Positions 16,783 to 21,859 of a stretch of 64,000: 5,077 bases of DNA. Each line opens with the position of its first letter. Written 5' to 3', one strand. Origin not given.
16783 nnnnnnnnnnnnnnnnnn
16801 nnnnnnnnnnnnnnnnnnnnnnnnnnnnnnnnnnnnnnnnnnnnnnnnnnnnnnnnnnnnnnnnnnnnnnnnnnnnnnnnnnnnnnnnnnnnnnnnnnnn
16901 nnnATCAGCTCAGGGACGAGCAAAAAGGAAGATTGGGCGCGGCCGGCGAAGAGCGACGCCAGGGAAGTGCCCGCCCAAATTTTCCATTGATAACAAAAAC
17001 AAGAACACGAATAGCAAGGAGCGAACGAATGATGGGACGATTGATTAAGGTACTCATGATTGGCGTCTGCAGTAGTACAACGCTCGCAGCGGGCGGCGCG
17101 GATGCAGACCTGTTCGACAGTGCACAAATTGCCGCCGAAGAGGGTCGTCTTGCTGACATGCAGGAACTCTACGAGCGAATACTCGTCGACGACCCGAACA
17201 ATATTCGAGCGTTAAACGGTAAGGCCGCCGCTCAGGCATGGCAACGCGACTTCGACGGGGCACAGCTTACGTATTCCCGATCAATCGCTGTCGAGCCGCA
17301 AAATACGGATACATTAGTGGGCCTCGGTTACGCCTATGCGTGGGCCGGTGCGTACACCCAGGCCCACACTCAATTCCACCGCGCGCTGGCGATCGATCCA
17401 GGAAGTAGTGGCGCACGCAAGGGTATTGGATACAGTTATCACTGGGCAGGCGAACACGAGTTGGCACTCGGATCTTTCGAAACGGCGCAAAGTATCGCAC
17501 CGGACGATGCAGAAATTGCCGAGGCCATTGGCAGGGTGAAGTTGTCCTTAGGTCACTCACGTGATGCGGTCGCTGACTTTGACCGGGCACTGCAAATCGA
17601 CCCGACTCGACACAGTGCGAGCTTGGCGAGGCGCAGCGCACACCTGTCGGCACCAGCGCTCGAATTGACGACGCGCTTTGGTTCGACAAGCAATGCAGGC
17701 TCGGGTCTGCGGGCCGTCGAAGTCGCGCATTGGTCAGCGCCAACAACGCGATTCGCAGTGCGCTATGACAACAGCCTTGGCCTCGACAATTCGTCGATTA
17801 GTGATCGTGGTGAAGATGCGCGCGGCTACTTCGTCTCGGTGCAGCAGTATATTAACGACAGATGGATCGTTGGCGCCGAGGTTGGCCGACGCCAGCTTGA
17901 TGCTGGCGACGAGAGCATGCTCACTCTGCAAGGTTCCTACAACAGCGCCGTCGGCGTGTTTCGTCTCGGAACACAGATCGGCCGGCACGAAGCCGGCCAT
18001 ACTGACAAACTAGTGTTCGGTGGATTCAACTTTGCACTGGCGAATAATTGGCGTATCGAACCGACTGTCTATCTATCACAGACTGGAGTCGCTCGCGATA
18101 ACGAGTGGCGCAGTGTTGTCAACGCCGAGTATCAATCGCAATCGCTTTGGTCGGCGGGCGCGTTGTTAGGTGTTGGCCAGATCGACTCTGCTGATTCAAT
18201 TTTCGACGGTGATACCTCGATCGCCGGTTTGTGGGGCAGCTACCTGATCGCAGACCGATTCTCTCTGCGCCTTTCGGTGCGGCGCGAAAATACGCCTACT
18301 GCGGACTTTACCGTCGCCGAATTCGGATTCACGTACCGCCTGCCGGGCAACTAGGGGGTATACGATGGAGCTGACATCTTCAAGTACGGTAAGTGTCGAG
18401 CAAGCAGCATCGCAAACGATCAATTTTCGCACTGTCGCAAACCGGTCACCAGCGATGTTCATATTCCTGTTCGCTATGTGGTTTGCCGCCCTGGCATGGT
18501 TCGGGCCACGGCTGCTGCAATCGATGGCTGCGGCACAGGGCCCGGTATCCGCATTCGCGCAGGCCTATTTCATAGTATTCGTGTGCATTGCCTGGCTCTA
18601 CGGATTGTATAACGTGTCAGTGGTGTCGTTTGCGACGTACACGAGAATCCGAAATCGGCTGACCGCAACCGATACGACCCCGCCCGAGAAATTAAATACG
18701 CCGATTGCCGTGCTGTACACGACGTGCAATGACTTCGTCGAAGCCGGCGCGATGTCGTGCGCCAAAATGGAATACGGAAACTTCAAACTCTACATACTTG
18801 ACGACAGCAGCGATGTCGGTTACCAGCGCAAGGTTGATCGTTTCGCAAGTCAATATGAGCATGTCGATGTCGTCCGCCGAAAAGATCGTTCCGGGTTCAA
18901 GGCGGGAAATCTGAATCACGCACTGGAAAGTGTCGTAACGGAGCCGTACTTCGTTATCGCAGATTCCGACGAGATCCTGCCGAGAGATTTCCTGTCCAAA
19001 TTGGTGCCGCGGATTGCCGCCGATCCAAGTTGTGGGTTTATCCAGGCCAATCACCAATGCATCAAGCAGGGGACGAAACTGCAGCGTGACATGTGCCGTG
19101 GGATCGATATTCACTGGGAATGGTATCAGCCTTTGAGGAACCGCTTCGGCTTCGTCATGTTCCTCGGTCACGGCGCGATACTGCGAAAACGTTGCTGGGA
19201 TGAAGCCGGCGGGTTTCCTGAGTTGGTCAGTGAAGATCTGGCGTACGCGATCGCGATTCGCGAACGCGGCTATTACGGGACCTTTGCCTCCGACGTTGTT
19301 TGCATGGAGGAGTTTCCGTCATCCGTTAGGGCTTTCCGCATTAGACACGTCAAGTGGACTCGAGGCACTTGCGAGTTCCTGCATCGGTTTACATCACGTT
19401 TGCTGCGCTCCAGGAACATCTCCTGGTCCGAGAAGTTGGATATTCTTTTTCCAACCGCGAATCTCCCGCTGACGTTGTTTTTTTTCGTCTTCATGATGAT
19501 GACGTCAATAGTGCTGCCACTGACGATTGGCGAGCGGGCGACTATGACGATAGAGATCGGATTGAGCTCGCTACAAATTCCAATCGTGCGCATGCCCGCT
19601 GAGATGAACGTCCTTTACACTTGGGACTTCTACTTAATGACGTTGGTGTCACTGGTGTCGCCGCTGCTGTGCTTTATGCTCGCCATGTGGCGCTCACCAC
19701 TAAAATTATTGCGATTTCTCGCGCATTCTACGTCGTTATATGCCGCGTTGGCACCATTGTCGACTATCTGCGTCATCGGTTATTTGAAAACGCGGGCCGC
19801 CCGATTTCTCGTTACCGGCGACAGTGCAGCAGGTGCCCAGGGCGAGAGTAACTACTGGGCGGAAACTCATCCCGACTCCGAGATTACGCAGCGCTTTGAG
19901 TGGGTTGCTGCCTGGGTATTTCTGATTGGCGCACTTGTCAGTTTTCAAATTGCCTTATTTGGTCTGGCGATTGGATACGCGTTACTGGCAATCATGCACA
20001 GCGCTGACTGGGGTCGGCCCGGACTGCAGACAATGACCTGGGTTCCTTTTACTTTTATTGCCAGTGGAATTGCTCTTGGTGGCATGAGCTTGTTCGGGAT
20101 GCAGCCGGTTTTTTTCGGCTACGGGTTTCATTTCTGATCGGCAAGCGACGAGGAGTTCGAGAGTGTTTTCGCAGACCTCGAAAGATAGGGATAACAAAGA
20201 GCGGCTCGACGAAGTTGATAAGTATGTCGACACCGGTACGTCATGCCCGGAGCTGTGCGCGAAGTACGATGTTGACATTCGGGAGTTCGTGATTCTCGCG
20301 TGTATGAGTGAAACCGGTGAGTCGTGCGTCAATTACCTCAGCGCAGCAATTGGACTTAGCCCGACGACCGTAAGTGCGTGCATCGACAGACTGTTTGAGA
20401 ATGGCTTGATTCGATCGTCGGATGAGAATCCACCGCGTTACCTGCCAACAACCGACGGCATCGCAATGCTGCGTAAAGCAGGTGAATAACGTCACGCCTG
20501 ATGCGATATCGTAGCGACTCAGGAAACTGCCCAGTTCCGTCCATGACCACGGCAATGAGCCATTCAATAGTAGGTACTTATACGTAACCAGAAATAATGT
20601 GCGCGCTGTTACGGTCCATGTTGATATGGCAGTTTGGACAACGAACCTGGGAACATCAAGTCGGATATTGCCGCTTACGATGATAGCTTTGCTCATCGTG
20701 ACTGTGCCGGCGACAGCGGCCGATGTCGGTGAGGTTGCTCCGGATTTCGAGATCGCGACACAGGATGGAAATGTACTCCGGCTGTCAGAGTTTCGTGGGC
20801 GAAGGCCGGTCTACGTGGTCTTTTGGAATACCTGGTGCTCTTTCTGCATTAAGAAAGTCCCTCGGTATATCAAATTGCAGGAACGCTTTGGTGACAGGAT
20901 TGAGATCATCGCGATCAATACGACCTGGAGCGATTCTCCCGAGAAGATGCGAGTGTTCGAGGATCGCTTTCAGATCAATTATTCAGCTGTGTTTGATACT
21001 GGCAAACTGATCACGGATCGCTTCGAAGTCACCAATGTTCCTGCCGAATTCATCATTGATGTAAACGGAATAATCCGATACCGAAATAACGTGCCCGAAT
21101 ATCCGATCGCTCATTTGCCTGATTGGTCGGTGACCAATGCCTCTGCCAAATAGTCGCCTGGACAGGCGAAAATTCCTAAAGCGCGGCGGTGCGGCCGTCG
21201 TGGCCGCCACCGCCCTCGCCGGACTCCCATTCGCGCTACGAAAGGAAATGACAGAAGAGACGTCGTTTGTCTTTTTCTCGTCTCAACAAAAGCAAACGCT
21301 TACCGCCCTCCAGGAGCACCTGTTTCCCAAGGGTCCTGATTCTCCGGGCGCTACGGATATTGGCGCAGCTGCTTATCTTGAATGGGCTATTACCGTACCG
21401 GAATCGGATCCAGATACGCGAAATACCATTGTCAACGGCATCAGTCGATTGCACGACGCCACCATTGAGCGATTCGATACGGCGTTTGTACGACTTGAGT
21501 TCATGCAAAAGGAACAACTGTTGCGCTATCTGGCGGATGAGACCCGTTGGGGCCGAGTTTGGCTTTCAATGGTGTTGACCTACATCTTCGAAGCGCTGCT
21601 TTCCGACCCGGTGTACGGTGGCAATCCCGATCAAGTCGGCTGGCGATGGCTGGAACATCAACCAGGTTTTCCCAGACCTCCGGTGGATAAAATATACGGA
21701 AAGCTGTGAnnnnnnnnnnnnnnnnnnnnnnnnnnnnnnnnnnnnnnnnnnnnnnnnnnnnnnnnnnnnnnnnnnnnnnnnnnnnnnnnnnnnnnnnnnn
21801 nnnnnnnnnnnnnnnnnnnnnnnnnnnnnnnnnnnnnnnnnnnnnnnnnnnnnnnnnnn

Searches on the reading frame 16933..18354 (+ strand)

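Call 9: search_protein_families(library=pfam, proteins=[window:16933-18354:+], max_evalue=0.01)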
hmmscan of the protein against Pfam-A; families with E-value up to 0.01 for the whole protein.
window:16933-18354:+ (473 aa): 13 families
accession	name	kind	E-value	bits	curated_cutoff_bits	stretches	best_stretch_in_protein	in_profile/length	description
PF00515.34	TPR_1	-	7.9e-17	60.7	27.8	0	127-157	3-33/34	Tetratricopeptide repeat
PF07719.23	TPR_2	-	8.1e-16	57.2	27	1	128-157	4-33/34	Tetratricopeptide repeat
PF14559.12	TPR_19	-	2.9e-13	50.3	25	2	138-199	4-65/68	Tetratricopeptide repeat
PF13428.12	TPR_14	-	1.4e-12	47.4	23.5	0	63-99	7-43/44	Tetratricopeptide repeat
PF13414.12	TPR_11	-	5.7e-10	39.2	26.8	0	107-136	10-39/42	TPR repeat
PF13371.12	TPR_9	-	4e-08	33.6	35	1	169-234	5-70/73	Tetratricopeptide repeat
PF13431.12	TPR_17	-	5.3e-08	33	24.4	0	79-102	1-24/34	Tetratricopeptide repeat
PF13424.12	TPR_12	-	1.7e-07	31.8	30.1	1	164-223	8-75/77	Tetratricopeptide repeat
PF23914.1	TPR_CcmH_CycH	-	5.3e-07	30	42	0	190-231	47-88/158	Cytochrome c-type biogenesis protein H TPR domain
PF13432.12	TPR_16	-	5.8e-07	30.3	32.7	2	131-193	3-65/65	Tetratricopeptide repeat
PF13181.12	TPR_8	-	5.1e-05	23.6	25.7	0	197-225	5-33/34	Tetratricopeptide repeat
PF13174.12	TPR_6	-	0.00022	22.1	26.3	0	126-158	1-33/33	Tetratricopeptide repeat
PF13374.12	TPR_10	-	0.0029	18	27.5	0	127-154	4-31/42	Tetratricopeptide repeat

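Call 76: search_protein_families(library=ncbifam, proteins=[window:16933-18354:+], max_evalue=0.001)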
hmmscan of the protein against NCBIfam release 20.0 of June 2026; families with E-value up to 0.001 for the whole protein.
window:16933-18354:+ (473 aa): 11 families
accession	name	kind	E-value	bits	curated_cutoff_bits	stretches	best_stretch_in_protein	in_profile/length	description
TIGR02917.1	PEP_TPR_lipo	equivalog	2.8e-16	58.6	312.2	2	139-232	343-436/899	XrtA/PEP-CTERM system TPR-repeat protein PrsT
NF040959.1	MamA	equivalog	9.3e-14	51.3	200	1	71-186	85-200/204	magnetosome protein MamA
TIGR02521.1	type_IV_pilW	equivalog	2e-12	47.2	154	1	126-221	32-127/234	type IV pilus biogenesis/stability protein PilW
TIGR02552.1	LcrH_SycD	equivalog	6.2e-12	45.4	104.8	1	127-229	20-123/136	SycD/LcrH family type III secretion system chaperone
NF007468.0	PRK10049.1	equivalog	3.3e-09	35.5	1043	1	60-197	70-206/817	poly-beta-1,6 N-acetyl-D-glucosamine export porin PgaA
TIGR03939.1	PGA_TPR_OMP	equivalog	3.8e-08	32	366.65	1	62-220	58-215/800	poly-beta-1,6 N-acetyl-D-glucosamine export porin PgaA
NF008520.0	PRK11447.1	equivalog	4.1e-08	31.5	858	0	83-161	263-339/1157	cellulose synthase complex outer membrane protein BcsC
NF033762.1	social_mot_Tgl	equivalog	6.7e-05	22.4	225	0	62-190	36-167/252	social motility TPR repeat lipoprotein Tgl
NF033920.0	C39_PA2778_fam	equivalog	0.00017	21.1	150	0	50-156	149-255/255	PA2778 family cysteine peptidase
NF042912.1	Amuc_1098_fam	equivalog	0.00081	17.5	750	0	63-165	95-195/805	Amuc_1098 family type IV pilus outer membrane protein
NF047371.1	FlcA_CTERM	equivalog_domain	0.00094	17.7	300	0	135-222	449-536/646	periplasmic flagellar collar protein FlcA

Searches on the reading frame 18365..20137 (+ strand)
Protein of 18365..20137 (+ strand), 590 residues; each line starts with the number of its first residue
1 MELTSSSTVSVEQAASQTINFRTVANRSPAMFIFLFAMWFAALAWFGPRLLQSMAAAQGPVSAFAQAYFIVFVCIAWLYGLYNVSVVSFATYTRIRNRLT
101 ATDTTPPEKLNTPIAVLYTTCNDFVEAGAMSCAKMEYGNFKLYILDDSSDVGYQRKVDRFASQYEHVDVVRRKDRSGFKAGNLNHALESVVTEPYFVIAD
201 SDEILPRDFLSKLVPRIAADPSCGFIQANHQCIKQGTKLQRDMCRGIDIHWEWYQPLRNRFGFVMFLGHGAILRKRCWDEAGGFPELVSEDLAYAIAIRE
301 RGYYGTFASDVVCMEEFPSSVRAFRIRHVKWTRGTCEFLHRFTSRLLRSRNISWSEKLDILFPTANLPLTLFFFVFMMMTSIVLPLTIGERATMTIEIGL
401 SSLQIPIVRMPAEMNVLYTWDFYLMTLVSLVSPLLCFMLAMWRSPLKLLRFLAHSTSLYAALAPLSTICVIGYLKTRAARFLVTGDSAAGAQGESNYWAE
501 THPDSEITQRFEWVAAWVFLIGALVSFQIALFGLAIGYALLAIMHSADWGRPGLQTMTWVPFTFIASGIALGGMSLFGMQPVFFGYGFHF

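Call 9: search_protein_families(library=pfam, proteins=[window:18365-20137:+], max_evalue=0.01)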
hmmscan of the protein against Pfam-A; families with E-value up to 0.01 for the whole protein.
window:18365-20137:+ (590 aa): 4 families
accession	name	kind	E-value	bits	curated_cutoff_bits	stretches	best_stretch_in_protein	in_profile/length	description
PF13641.12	Glyco_tranf_2_3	-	1.5e-19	71.4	27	1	130-334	21-230/230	Glycosyltransferase like family 2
PF13632.12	Glyco_trans_2_3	-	4.1e-19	69.6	27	1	195-379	1-192/198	Glycosyl transferase family group 2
PF00535.33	Glycos_transf_2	-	8e-14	52.4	23.3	1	131-249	19-132/168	Glycosyl transferase family 2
PF13506.12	Glyco_transf_21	-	1.7e-10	41.1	21.7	1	179-333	18-174/174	Glycosyl transferase family 21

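Call 76: search_protein_families(library=ncbifam, proteins=[window:18365-20137:+], max_evalue=0.001)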
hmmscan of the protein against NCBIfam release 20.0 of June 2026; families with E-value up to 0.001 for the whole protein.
window:18365-20137:+ (590 aa): 11 families
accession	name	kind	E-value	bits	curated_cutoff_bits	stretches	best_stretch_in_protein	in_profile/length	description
TIGR03030.1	CelA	equivalog_domain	4.7e-19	67.9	699.1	1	66-375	87-415/714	UDP-forming cellulose synthase catalytic subunit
NF003962.0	PRK05454.2-5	equivalog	7.3e-15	54.6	328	1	27-454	55-485/641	glucans biosynthesis glucosyltransferase MdoH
TIGR03937.1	PgaC_IcaA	equivalog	1.1e-11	44.4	422.3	1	87-395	21-331/407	poly-beta-1,6-N-acetyl-D-glucosamine synthase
NF003958.0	PRK05454.2-1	equivalog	3e-11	42.2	419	1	30-386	18-405/704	glucans biosynthesis glucosyltransferase MdoH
NF008558.0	PRK11498.1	equivalog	2.3e-10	39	992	1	139-337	305-503/872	UDP-forming cellulose synthase catalytic subunit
NF003959.0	PRK05454.2-2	equivalog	5.7e-09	34.9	550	1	169-289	160-293/599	glucans biosynthesis glucosyltransferase MdoH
NF003956.0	PRK05454.1-3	equivalog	4.7e-08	31.7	864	1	31-383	60-428/718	glucans biosynthesis glucosyltransferase MdoH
NF053846.1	glyco_with_XrtP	equivalog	3e-05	22.9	520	0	287-392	250-354/440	XrtP-associated glycosyltransferase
TIGR03472.1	HpnI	equivalog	9.3e-05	21.4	310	1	129-334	60-271/373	bacteriohopanetetrol glucosamine biosynthesis glycosyltransferase HpnI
NF047683.1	TeichurnBiosyTuaG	equivalog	0.00033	20.4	400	1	121-241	17-135/252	teichuronic acid biosynthesis protein TuaG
NF003960.0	PRK05454.2-3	equivalog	0.0005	18.6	829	0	108-238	164-300/659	glucans biosynthesis glucosyltransferase MdoH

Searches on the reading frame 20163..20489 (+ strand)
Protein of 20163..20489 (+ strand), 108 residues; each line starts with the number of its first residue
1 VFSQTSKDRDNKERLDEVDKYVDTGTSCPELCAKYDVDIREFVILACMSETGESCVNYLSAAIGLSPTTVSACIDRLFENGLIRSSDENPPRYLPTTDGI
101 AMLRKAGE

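Call 9: search_protein_families(library=pfam, proteins=[window:20163-20489:+], max_evalue=0.01)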
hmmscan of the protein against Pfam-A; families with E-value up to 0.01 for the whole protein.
window:20163-20489:+ (108 aa): 8 families
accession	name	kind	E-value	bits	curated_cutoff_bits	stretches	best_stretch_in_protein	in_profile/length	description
PF13412.12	HTH_24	-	2.5e-07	30.6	21.9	1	38-84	2-48/48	Winged helix-turn-helix DNA-binding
PF01047.28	MarR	-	2.5e-06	27.7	24.6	1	40-86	4-50/59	MarR family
PF01022.26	HTH_5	-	0.0015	18.8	22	1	44-84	7-46/47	Bacterial regulatory protein, arsR family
PF09339.16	HTH_IclR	-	0.0046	17.1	22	1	42-85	6-50/52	IclR helix-turn-helix domain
PF12802.13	MarR_2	-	0.0049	17.4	27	1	37-85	3-52/61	MarR family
PF22381.2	Staph_reg_Sar_Rot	-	0.0055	17.2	27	1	31-83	6-58/85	Transcriptional regulator SarA/Rot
PF01978.25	TrmB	-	0.0065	16.7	25.6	1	45-95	17-64/68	Sugar-specific transcriptional regulator TrmB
PF03428.19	RP-C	-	0.0075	16.5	24.4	0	57-88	75-106/175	Replication protein C N-terminal domain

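Call 76: search_protein_families(library=ncbifam, proteins=[window:20163-20489:+], max_evalue=0.001)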
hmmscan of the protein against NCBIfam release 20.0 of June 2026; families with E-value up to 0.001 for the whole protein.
window:20163-20489:+ (108 aa): 2 families
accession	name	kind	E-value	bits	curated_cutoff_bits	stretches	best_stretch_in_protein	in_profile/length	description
NF033788.1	HTH_metalloreg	subfamily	3.3e-05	23.6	55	1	44-88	16-60/77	metalloregulator ArsR/SmtB family transcription factor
TIGR01884.1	cas_HTH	subfamily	0.00012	21.6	60.2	1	36-94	139-197/202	CRISPR-associated CARF protein Csa3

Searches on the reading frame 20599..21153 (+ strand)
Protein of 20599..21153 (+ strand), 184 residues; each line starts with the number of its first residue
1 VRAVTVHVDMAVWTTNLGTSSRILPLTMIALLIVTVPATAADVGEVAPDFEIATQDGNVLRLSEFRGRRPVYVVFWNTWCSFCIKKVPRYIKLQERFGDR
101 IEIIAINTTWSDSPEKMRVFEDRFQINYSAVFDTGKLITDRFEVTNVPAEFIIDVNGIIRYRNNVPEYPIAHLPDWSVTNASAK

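Call 49: search_protein_families(library=pfam, proteins=[window:20599-21153:+], max_evalue=0.001)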
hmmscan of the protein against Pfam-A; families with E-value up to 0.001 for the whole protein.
window:20599-21153:+ (184 aa): 4 families
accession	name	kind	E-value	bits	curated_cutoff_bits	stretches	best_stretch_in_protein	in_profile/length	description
PF00578.27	AhpC-TSA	-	2.9e-21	76.1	26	1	43-161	1-123/124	AhpC/TSA family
PF08534.16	Redoxin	-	2.1e-16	60.5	26.6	1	43-168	2-137/148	Redoxin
PF13905.12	Thioredoxin_8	-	4e-08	33.9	27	1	69-158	2-93/94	Thioredoxin-like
PF00085.26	Thioredoxin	-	0.00011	22.6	23.5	1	69-115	19-66/103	Thioredoxin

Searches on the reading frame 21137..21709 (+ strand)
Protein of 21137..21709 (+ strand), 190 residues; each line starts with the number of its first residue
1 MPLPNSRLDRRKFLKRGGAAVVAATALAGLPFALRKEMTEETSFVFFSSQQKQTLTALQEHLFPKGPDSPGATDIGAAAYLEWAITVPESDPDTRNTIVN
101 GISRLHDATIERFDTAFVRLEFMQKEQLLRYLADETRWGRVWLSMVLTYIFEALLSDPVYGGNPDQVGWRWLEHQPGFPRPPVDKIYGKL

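Call 49: search_protein_families(library=pfam, proteins=[window:21137-21709:+], max_evalue=0.001)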
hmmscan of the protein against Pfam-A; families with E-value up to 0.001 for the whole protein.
window:21137-21709:+ (190 aa): 1 family
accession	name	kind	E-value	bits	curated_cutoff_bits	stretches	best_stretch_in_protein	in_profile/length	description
PF13618.11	Gluconate_2-dh3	-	2.6e-15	57.4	23.4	1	50-177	2-135/135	Gluconate 2-dehydrogenase subunit 3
